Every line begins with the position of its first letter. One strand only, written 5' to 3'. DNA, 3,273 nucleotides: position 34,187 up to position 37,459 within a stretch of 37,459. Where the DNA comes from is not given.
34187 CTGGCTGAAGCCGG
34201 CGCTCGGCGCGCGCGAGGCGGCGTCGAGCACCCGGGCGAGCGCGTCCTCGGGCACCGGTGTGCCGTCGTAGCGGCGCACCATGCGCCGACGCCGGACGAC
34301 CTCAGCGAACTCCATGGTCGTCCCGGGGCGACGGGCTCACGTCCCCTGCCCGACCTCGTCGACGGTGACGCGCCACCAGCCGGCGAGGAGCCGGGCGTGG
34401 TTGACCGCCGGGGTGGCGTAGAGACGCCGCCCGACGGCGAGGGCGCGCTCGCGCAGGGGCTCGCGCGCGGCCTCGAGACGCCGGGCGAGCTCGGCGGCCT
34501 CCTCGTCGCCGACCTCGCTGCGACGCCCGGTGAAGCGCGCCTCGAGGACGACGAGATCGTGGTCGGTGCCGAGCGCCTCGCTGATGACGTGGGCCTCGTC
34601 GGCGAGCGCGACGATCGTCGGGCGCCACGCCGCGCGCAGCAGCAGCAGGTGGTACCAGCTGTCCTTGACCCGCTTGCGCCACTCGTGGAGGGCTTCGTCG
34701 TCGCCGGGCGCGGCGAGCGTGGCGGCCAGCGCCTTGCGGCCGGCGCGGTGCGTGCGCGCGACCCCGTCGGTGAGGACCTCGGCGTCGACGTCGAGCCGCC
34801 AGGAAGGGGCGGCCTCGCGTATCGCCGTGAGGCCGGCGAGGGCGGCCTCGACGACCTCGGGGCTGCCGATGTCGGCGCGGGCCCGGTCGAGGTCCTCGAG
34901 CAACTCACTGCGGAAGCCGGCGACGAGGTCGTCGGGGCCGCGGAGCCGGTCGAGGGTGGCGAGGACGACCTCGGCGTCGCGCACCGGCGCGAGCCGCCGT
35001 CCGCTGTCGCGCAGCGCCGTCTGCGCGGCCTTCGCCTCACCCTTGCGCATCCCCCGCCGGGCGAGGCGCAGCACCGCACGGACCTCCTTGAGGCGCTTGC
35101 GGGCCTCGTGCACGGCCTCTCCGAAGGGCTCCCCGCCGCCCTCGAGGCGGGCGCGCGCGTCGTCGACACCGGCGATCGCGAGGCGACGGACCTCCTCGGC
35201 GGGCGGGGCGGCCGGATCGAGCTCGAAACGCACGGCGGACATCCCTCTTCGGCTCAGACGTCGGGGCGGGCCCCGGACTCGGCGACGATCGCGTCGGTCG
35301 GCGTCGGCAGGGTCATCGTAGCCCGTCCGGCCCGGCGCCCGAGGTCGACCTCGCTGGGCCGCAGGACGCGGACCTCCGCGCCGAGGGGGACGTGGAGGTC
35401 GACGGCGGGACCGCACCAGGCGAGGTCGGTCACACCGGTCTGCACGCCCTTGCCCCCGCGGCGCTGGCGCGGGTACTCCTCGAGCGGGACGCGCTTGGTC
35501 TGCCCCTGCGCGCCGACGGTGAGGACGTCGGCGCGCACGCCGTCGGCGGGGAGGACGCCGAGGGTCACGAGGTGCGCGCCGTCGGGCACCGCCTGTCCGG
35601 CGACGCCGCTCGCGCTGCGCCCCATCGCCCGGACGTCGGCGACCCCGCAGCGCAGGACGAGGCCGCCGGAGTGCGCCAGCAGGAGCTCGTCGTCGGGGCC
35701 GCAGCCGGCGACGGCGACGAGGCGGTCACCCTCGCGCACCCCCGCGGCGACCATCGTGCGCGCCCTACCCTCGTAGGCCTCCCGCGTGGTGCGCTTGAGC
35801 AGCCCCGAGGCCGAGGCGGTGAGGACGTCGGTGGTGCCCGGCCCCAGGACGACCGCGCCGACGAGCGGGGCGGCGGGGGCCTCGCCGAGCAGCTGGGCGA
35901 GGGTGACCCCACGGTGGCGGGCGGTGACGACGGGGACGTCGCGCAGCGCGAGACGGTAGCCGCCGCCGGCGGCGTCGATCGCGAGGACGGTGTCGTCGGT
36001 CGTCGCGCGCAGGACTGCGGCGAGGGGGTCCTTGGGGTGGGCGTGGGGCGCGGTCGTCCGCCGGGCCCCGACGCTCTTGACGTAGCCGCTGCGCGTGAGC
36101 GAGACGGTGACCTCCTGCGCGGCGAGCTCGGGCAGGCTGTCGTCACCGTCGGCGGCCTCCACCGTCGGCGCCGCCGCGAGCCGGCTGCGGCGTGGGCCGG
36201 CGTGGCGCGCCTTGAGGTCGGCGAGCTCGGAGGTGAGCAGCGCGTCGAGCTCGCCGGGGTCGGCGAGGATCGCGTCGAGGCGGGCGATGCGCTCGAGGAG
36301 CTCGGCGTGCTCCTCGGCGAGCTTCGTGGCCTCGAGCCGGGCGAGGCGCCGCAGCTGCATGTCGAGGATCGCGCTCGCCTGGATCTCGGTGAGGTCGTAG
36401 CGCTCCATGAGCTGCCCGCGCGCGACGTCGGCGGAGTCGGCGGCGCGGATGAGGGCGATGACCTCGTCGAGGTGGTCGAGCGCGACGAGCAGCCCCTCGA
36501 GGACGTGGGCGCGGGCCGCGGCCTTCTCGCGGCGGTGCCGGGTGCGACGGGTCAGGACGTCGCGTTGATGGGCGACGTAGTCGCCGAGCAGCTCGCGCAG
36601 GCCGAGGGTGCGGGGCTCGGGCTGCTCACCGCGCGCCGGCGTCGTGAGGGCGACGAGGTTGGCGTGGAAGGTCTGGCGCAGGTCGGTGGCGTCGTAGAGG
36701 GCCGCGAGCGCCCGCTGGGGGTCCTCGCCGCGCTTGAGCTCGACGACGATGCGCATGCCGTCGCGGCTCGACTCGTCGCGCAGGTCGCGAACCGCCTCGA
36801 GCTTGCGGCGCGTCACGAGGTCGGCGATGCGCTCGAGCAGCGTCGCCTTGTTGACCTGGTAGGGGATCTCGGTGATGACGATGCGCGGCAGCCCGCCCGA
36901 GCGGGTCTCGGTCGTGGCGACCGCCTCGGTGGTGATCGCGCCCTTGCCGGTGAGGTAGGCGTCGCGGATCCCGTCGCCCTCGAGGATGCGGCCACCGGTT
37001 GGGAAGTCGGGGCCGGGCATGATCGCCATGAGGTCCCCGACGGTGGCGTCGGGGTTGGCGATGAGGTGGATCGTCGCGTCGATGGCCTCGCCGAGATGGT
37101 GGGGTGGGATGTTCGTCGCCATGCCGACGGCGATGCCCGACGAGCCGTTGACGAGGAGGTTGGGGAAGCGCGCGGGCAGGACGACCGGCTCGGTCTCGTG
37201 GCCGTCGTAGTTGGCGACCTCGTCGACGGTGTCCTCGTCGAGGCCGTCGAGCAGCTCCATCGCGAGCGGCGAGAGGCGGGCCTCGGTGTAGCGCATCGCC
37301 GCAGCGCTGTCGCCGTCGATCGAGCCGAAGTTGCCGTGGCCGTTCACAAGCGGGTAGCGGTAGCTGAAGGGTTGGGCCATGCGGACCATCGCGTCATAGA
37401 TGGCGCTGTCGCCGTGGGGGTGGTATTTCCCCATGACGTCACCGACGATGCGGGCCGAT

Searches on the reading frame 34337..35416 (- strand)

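Call 59: search_protein_families(library=pfam, proteins=[window:34337-35416:-], max_evalue=0.001)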
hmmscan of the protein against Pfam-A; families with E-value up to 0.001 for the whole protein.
window:34337-35416:- (359 aa): 1 family
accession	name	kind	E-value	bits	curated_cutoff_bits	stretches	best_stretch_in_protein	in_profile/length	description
PF05235.19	CHAD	-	6.1e-27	95.5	25.6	1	94-295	20-227/228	CHAD domain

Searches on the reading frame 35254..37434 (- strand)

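Call 59: search_protein_families(library=pfam, proteins=[window:35254-37434:-], max_evalue=0.001)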
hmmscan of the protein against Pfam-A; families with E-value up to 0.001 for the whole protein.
window:35254-37434:- (726 aa): 2 families
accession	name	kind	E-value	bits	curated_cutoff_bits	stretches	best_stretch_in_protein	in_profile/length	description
PF00521.26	DNA_topoisoIV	-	1.9e-128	429.5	31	1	1-404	42-431/432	DNA gyrase/topoisomerase IV, subunit A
PF03989.18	DNA_gyraseA_C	-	1.4e-19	69.7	27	2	636-665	2-31/48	DNA gyrase C-terminal domain, beta-propeller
